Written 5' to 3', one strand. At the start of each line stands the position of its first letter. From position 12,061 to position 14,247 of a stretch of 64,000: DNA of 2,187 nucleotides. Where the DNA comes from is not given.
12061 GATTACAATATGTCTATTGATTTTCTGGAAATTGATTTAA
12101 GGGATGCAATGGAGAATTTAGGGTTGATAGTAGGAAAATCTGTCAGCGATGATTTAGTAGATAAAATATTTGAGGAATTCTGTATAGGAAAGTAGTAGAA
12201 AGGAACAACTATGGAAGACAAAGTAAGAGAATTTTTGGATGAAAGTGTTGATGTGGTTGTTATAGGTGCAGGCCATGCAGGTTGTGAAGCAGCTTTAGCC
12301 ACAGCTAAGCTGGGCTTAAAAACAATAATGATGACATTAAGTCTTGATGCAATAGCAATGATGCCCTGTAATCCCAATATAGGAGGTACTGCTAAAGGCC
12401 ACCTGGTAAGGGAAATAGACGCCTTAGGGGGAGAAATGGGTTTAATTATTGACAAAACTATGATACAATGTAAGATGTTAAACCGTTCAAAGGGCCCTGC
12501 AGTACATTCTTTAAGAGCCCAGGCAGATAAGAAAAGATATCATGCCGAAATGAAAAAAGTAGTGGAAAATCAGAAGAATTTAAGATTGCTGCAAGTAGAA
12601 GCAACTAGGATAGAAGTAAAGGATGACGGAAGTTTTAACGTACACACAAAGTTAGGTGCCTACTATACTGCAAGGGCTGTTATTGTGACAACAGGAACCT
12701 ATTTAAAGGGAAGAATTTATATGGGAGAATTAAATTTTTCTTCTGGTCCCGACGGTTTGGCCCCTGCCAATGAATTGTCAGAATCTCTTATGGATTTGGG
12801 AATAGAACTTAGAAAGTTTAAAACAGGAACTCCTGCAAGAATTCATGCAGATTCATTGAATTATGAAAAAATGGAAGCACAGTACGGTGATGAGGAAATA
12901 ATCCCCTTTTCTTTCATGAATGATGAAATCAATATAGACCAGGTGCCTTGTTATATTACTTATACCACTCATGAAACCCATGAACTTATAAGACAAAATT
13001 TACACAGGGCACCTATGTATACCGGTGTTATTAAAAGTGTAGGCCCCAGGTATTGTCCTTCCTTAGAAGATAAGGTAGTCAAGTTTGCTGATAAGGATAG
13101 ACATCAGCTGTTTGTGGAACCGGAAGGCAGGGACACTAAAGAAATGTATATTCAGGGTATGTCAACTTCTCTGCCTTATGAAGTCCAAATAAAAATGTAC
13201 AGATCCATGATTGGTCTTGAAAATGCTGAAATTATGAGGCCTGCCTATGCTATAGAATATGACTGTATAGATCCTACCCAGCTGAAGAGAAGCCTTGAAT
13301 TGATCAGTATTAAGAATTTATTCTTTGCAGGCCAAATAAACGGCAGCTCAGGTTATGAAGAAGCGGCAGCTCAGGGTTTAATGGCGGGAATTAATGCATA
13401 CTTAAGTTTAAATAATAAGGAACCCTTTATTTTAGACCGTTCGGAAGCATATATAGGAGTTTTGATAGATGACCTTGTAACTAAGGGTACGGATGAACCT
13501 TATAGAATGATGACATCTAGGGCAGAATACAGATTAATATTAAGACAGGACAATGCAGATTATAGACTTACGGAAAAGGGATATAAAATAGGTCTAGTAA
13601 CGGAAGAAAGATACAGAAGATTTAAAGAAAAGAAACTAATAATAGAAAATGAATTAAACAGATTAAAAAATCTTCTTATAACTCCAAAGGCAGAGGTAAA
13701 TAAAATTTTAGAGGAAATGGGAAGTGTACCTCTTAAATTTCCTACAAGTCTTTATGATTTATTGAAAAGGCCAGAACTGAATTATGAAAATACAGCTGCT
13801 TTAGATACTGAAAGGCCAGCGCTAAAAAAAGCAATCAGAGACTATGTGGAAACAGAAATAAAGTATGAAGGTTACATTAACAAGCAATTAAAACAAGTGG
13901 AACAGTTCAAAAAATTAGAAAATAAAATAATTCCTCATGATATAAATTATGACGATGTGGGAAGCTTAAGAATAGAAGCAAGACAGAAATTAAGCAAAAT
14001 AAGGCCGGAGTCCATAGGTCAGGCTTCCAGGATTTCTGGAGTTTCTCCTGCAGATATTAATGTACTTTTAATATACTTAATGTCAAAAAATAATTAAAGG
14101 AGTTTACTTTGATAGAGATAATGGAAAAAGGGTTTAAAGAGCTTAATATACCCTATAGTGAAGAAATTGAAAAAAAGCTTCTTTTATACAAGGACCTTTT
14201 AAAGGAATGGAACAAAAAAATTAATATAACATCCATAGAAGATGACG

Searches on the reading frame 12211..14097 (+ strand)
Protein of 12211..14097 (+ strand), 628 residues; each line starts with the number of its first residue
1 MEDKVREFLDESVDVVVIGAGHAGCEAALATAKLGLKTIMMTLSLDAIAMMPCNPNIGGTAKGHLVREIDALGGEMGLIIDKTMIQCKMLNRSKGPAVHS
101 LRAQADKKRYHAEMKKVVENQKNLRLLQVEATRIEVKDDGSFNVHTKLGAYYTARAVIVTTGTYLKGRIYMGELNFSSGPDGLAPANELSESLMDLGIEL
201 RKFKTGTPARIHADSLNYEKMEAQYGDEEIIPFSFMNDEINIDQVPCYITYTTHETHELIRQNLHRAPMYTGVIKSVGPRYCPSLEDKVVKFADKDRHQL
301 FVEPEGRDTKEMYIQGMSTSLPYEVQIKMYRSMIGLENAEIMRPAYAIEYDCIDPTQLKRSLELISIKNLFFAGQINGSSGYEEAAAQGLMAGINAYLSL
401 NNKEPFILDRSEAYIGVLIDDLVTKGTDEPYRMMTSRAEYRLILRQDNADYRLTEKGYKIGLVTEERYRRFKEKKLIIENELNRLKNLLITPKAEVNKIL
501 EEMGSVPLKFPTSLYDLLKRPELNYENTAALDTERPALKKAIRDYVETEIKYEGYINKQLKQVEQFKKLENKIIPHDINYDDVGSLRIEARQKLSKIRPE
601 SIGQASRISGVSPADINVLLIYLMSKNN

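Call 62: search_protein_families(library=ncbifam, proteins=[window:12211-14097:+], max_evalue=1e-20)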
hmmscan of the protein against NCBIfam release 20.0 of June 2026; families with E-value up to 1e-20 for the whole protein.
window:12211-14097:+ (628 aa): 2 families
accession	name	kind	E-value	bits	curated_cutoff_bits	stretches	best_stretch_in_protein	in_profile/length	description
TIGR00136.1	mnmG_gidA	equivalog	1.5e-267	888.9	524.85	1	14-625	2-614/616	tRNA uridine-5-carboxymethylaminomethyl(34) synthesis enzyme MnmG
NF003739.0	PRK05335.1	equivalog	1.2e-22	80.3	262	0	313-434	277-397/441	methylenetetrahydrofolate--tRNA-(uracil(54)-C(5))-methyltransferase (FADH(2)-oxidizing) TrmFO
